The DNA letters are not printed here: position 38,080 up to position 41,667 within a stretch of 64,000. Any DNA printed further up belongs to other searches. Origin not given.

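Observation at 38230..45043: Convergent pair of storage-carbohydrate genes: CBM20-TPS-TPP fusion next to an isoamylase with an unusual tail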

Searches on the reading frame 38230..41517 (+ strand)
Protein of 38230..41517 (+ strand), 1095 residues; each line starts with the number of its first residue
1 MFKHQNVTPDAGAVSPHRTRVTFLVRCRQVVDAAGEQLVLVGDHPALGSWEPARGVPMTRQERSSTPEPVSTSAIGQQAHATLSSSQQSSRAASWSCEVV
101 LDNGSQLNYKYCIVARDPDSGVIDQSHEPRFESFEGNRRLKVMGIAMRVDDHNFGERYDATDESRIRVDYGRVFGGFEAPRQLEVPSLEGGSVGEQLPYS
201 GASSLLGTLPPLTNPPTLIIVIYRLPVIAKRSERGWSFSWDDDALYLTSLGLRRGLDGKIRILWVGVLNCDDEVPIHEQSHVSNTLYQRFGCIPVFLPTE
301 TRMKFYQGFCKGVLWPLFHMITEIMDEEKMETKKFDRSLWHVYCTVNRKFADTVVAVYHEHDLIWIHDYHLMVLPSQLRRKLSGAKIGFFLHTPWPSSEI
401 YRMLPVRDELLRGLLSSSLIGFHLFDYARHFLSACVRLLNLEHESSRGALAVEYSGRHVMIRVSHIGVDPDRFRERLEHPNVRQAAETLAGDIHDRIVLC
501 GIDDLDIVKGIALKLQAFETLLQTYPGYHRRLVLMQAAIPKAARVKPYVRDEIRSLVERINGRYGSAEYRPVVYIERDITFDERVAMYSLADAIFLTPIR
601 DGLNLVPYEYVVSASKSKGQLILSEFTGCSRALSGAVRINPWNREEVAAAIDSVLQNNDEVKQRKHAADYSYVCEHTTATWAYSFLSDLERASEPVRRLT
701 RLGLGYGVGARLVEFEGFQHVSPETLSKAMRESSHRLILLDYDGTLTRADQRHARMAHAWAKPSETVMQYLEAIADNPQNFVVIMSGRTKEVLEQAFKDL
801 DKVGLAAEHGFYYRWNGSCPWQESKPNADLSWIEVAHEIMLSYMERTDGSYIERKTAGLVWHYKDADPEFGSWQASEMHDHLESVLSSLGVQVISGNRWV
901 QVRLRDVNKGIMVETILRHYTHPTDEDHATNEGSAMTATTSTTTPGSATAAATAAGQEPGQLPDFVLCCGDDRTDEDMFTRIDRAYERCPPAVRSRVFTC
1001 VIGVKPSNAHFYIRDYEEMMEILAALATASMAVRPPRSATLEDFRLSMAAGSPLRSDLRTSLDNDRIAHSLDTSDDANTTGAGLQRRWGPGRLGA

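Call 3: search_protein_families(library=pfam, proteins=[window:38230-41517:+], max_evalue=0.01)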
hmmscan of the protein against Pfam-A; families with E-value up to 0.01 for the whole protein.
window:38230-41517:+ (1095 aa): 4 families
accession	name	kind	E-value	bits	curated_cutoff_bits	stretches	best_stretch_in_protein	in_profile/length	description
PF00982.27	Glyco_transf_20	-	9.8e-154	513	32.5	1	218-690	3-472/473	Glycosyltransferase family 20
PF02358.22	Trehalose_PPase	-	5e-59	199.7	27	1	739-1014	1-232/235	Trehalose-phosphatase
PF00686.25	CBM_20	-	4.5e-11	42.9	23.3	1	20-68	3-49/97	Starch binding domain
PF25109.1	HAD_PNKP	-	0.00029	21.4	27.6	1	737-797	3-64/143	Polynucleotide kinase PNKP phosphatase domain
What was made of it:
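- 38281..38649 (+): CBM20 starch-binding module (about aa 18-140). It is split by a Ser/Thr/Gln-rich insertion (aa 61-93, nt 38410-38508) that is also present, with divergent sequence, in the Cyanidiaceae orthologues and absent from Galdieria and Porphyridium. It keeps W50 (LGSW), W95, K110 (NYKY) and F131 at the position where Galdieria and Porphyridium have Trp. Pfam CBM_20 scores 42.9 bits against a cut-off of 23.3, covering only the first half of the profile (call 3).
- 38881..40299 (+): GT20 glycosyltransferase domain (aa 218-690). It is class-II-like: DDLD replaces OtsA ERLD (Arg262 to Asp) and Met363 becomes Leu. Pfam E=1e-153 (call 3).
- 40444..41271 (+): HAD-type sugar-phosphate phosphatase domain (aa 739-1014) with an intact DxDxT motif (LLDYDGT, aa 739-745). 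Pfam Trehalose_PPase E=5e-59 (call 3).
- Checked: Pfam on the first ORF gives CBM_20 (E=4.5e-11, aa 20-68), Glyco_transf_20 (E=1e-153, aa 218-690) and Trehalose_PPase (E=5e-59, aa 739-1014) (call 3).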

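Call 5: list_cluster_members(proteins=[window:38230-41517:+, window:42008-45043:-, window:47273-48898:+])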
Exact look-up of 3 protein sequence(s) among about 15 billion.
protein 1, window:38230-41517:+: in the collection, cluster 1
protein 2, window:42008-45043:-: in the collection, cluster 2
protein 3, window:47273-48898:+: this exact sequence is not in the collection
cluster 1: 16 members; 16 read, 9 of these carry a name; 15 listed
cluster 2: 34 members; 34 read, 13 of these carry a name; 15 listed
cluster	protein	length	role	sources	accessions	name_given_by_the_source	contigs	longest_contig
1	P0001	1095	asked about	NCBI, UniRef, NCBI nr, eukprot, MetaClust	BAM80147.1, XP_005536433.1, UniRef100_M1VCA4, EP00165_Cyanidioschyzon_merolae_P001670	trehalose-6-phosohate synthase [Cyanidioschyzon merolae strain 10D] | Trehalose-6-phosohate synthase n=1 Tax=Cyanidioschyzon merolae (strain NIES-3377 / 10D) ... | XP_005536433.1 trehalose-6-phosohate synthase [Cyanidioschyzon merolae strain 10D]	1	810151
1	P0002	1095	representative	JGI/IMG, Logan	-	trehalose 6-phosphate synthase/phosphatase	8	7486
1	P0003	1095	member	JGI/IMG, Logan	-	trehalose 6-phosphate synthase/phosphatase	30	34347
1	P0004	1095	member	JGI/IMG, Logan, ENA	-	trehalose 6-phosphate synthase/phosphatase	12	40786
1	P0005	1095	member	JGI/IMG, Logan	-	trehalose 6-phosphate synthase/phosphatase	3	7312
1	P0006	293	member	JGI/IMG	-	trehalose 6-phosphate synthase/phosphatase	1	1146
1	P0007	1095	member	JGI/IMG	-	trehalose 6-phosphate synthase/phosphatase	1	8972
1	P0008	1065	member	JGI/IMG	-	trehalose 6-phosphate synthase/phosphatase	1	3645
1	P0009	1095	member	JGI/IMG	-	trehalose 6-phosphate synthase/phosphatase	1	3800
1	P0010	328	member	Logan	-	-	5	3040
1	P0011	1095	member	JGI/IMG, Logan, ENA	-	-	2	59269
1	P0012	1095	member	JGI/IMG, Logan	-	-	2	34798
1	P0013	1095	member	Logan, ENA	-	-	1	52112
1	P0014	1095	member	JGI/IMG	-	-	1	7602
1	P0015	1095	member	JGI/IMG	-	-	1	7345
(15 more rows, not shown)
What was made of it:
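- Closest known: CMI294C isoamylase of Cyanidioschyzon merolae. Same: It is the same gene and an identical protein (call 5).
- Both proteins match C. merolae 10D GenBank entries exactly (call 5).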

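Call 25: find_homologous_proteins(query=window:38230-41517:+, max_evalue=1e-30)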
Query window:38230-41517:+ (1095 aa): 2294 proteins with E <= 1e-30 among 8000 candidates; the best 120 are listed.
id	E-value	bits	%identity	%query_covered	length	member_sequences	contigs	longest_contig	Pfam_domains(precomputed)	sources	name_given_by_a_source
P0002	0.0e+0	2543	100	100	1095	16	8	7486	PF00982.28,PF02358.23,PF00686.26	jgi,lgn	jgi:trehalose 6-phosphate synthase/phosphatase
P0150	0.0e+0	2033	81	99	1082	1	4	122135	PF00982.28,PF02358.23,PF00686.26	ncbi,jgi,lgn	jgi:trehalose 6-phosphate synthase/phosphatase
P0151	0.0e+0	1649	68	95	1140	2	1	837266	PF00982.28,PF02358.23,PF00686.26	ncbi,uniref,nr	ncbi:hypothetical protein CDCA_CDCA01G0146 [Cyanidium caldarium]|uniref:CBM20 domain-containing prot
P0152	0.0e+0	1283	58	94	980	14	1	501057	PF00982.28,PF02358.23,PF00686.26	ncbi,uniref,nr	ncbi:hypothetical protein GAYE_SCF00G1683 [Galdieria yellowstonensis]|uniref:CBM20 domain-containing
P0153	0.0e+0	1097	51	94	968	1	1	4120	PF00982.28,PF02358.23,PF00686.26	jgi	-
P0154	0.0e+0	1091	56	84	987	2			PF00982.28,PF02358.23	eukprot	eukprot:CAMPEP_0185849246 /NCGR_PEP_ID=MMETSP1354-20130828/3803_1 /TAXON_ID=708628 /ORGANISM="Erythr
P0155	0.0e+0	1083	51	92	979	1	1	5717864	PF00982.28,PF02358.23,PF00686.26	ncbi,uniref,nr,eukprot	ncbi:Alpha,alpha-trehalose-phosphate synthase UDP-forming 5 [Porphyridium purpureum]|uniref:Alpha,al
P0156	0.0e+0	1079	50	94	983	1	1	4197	PF00982.28,PF02358.23,PF00686.26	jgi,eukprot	eukprot:CAMPEP_0184695282 /NCGR_PEP_ID=MMETSP0313-20130426/2971_1 /TAXON_ID=2792 /ORGANISM="Porphyri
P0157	0.0e+0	1039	48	93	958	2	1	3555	PF00982.28,PF02358.23,PF00686.26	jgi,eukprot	eukprot:CAMPEP_0174911058 /NCGR_PEP_ID=MMETSP0167-20121228/75179_1 /TAXON_ID=38298 /ORGANISM="Rhodel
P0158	0.0e+0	1017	53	84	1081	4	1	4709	PF00982.28,PF02358.23,PF00686.26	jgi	jgi:trehalose 6-phosphate synthase/phosphatase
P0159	0.0e+0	1014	48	94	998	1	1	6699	PF00982.28,PF02358.23,PF00686.26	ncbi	-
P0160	0.0e+0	1014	49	92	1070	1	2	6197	PF00982.28,PF02358.23,PF00686.26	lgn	-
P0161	0.0e+0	1012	48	94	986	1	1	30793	PF00982.28,PF02358.23,PF00686.26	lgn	-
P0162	7.2e-297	1005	47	94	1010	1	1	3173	PF00982.28,PF02358.23,PF00686.26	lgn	-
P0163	6.2e-295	999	47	94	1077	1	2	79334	PF00982.28,PF02358.23,PF00686.26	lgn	-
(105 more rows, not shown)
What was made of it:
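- Closest known: Plant class II trehalose-phosphate synthases. Same: They are the closest non-algal homologues, at about 42% identity (call 25).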

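Call 28: find_encoding_contigs(protein=P0152, flank=8000, max_places=2)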
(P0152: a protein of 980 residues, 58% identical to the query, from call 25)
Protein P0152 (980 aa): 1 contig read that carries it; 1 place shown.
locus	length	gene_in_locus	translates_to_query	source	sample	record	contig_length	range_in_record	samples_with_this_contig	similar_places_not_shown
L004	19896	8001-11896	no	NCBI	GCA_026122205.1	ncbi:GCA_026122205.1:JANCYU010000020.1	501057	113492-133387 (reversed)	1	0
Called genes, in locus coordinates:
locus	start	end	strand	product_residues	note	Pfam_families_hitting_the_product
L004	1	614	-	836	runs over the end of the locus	PF24768:ARM_ARMC5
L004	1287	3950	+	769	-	PF02922:CBM_48 (weak), PF00128:Alpha-amylase, PF21156:ISOA1-3_C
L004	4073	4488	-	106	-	PF00462:Glutaredoxin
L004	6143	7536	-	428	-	-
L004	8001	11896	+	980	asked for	PF00686:CBM_20, PF00982:Glyco_transf_20, PF02358:Trehalose_PPase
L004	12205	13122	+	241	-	PF03248:Rer1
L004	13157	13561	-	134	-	-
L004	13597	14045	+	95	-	PF09341:Pcc1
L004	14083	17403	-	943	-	PF05448:AXE1 (faint), PF00561:Abhydrolase_1 (weak), PF02129:Peptidase_S15 (weak), PF20434:BD-FAE, PF00326:Peptidase_S9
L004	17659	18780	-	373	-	-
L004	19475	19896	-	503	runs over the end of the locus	PF16837:SF3A3, PF13297:SDE2_2C, PF11931:SF3a60_Prp9_C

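Call 31: find_encoding_contigs(protein=P0155, flank=10000, max_places=1)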
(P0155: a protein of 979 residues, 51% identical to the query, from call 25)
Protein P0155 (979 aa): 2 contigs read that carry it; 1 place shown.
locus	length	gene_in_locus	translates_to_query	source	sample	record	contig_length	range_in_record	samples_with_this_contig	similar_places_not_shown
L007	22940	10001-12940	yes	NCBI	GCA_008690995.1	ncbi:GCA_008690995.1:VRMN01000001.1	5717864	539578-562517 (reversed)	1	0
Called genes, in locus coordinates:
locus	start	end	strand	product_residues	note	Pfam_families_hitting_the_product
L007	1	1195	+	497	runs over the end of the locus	PF01501:Glyco_transf_8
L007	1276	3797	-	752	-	PF00168:C2, PF07002:Copine, PF10138:vWA-TerF-like (faint)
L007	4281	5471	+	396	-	PF01063:Aminotran_4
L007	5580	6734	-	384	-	-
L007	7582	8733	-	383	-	-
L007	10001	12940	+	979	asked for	PF00686:CBM_20, PF00982:Glyco_transf_20, PF02358:Trehalose_PPase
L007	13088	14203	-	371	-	-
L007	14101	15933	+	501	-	PF04413:Glycos_transf_N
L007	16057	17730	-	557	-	PF01073:3Beta_HSD (weak), PF01370:Epimerase, PF05368:NmrA, PF13460:NAD_binding_10, PF08547:CIA30, PF03425:CBM_11, PF13460:NAD_binding_10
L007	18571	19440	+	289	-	PF00179:UQ_con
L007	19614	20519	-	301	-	PF04193:PQ-loop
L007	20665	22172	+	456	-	-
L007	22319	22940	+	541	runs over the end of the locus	PF00654:Voltage_CLC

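Call 33: search_solved_structures(query=window:38230-41517:+, max_evalue=1e-10, show_alignments=0)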
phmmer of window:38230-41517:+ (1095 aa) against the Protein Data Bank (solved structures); distinct sequences matched with E-value up to 1e-10: 26.
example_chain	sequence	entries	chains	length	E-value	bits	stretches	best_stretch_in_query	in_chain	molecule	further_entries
5hvm_A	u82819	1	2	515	3.4e-110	372.3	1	214-693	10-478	Alpha,alpha-trehalose-phosphate synthase (UDP-forming)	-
5hvo_A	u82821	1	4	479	3e-109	369.2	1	217-692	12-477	Alpha,alpha-trehalose-phosphate synthase (UDP-forming)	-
6jbi_A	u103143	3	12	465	4.1e-108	365.4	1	218-691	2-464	Trehalose-6-phosphate synthase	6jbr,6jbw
9niq_A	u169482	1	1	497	5.1e-105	355.2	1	218-693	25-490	Alpha,alpha-trehalose-phosphate synthase [UDP-forming]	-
5hut_A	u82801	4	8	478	5.8e-105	355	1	218-693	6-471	Alpha,alpha-trehalose-phosphate synthase [UDP-forming]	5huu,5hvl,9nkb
5huv_A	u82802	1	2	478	5.8e-105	355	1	218-693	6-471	Alpha,alpha-trehalose-phosphate synthase [UDP-forming]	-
8fhw_A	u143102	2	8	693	1.6e-102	346.9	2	382-693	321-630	Alpha,alpha-trehalose-phosphate synthase (UDP-forming)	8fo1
5dxf_A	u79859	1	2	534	8e-69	235.3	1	306-689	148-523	trehalose-6-phosphate phosphatase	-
5jij_A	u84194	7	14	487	6.3e-66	225.7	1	218-689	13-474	Alpha,alpha-trehalose-phosphate synthase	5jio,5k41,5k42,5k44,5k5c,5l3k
2wtx_A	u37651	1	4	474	1e-59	205.2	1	303-691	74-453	ALPHA, ALPHA-TREHALOSE-PHOSPHATE SYNTHASE [UDP-FORMING]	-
1uqt_A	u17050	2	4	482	1.1e-59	205.1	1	303-691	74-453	ALPHA, ALPHA-TREHALOSE-PHOSPHATE SYNTHASE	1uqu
1gz5_A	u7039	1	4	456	1.2e-59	204.9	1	303-691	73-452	ALPHA-TREHALOSE-PHOSPHATE SYNTHASE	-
6jak_A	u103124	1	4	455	1.3e-59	204.9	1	303-691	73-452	Trehalose-6-phosphate synthase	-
5uof_A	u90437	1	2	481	4e-59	203.2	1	303-694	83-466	Alpha,alpha-trehalose-phosphate synthase (UDP-forming)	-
5hxa_A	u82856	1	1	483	7.2e-59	202.4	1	300-692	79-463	Alpha,alpha-trehalose-phosphate synthase (UDP-forming)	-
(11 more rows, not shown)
